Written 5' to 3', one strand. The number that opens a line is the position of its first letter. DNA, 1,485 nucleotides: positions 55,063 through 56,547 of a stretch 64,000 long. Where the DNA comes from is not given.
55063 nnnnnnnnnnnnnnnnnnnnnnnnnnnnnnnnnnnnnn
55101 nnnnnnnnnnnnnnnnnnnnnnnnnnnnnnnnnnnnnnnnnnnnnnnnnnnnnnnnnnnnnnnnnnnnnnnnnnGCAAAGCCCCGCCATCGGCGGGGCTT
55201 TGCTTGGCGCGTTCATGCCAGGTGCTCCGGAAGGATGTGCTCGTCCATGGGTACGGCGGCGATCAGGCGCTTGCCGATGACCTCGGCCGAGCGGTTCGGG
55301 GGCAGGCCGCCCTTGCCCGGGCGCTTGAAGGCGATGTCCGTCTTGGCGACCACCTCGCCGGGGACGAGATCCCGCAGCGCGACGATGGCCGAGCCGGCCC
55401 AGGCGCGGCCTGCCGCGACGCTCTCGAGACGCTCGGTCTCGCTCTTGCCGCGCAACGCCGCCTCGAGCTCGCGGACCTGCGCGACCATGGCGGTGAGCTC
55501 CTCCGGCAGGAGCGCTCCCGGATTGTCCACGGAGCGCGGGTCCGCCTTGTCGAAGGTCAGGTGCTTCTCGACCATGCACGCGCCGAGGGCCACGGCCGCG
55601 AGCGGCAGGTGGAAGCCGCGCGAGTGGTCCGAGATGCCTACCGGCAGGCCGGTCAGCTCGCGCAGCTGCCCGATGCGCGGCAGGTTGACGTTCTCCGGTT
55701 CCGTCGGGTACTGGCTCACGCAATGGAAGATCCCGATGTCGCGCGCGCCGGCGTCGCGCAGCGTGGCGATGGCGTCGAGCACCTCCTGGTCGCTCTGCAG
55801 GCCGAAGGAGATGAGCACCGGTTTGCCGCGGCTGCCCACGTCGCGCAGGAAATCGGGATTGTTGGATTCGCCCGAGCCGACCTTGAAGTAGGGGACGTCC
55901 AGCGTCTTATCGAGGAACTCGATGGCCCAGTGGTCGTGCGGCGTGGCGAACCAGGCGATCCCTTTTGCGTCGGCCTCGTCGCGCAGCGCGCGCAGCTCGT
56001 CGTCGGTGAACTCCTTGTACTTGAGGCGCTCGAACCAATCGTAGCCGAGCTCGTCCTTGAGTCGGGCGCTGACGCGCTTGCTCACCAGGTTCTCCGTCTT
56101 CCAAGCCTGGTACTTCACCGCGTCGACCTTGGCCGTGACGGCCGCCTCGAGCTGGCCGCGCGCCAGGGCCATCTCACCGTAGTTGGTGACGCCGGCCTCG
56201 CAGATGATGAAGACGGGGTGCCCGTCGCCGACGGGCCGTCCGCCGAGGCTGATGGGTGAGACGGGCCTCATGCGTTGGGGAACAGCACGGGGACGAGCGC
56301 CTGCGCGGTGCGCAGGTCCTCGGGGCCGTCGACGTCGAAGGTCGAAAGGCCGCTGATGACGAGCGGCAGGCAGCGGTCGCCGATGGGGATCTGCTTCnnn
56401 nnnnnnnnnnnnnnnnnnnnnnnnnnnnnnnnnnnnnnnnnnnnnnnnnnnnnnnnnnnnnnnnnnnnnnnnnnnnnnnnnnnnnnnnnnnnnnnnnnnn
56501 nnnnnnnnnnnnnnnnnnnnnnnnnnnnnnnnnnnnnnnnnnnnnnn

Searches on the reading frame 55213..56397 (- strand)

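Call 21: search_protein_families(library=pfam, proteins=[window:55213-56397:-], max_evalue=0.00001)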
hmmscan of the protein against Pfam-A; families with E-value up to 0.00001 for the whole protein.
window:55213-56397:- (394 aa): 2 families
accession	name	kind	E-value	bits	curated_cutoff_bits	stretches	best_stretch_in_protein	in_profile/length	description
PF03102.20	NeuB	-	7.2e-63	212.7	22.1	1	84-317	3-238/241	NeuB family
PF08666.17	SAF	-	4.1e-09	37.3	21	1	338-393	4-62/63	SAF domain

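Call 48: search_protein_families(library=ncbifam, proteins=[window:55213-56397:-], max_evalue=0.01)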
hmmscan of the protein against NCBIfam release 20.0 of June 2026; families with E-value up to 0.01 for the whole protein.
window:55213-56397:- (394 aa): 6 families
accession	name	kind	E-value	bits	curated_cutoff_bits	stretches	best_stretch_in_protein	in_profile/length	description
TIGR03569.1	NeuB_NnaB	equivalog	6.9e-76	255.4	399.65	1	62-388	1-329/329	N-acetylneuraminate synthase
TIGR03586.1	PseI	equivalog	1.6e-58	198.5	340.25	1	62-384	2-323/327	pseudaminic acid synthase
NF006421.0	PRK08673.1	subfamily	8.1e-06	25.3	335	1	132-316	144-334/338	3-deoxy-7-phosphoheptulonate synthase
TIGR01361.1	DAHP_synth_Bsub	equivalog_domain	1.8e-05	24.2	267.75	1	130-309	73-258/260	3-deoxy-7-phosphoheptulonate synthase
NF009933.0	PRK13396.1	subfamily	0.0013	17.8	486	1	159-316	178-342/352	3-deoxy-7-phosphoheptulonate synthase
NF009239.0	PRK12595.1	equivalog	0.006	15.6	279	0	131-221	167-256/360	bifunctional 3-deoxy-7-phosphoheptulonate synthase/chorismate mutase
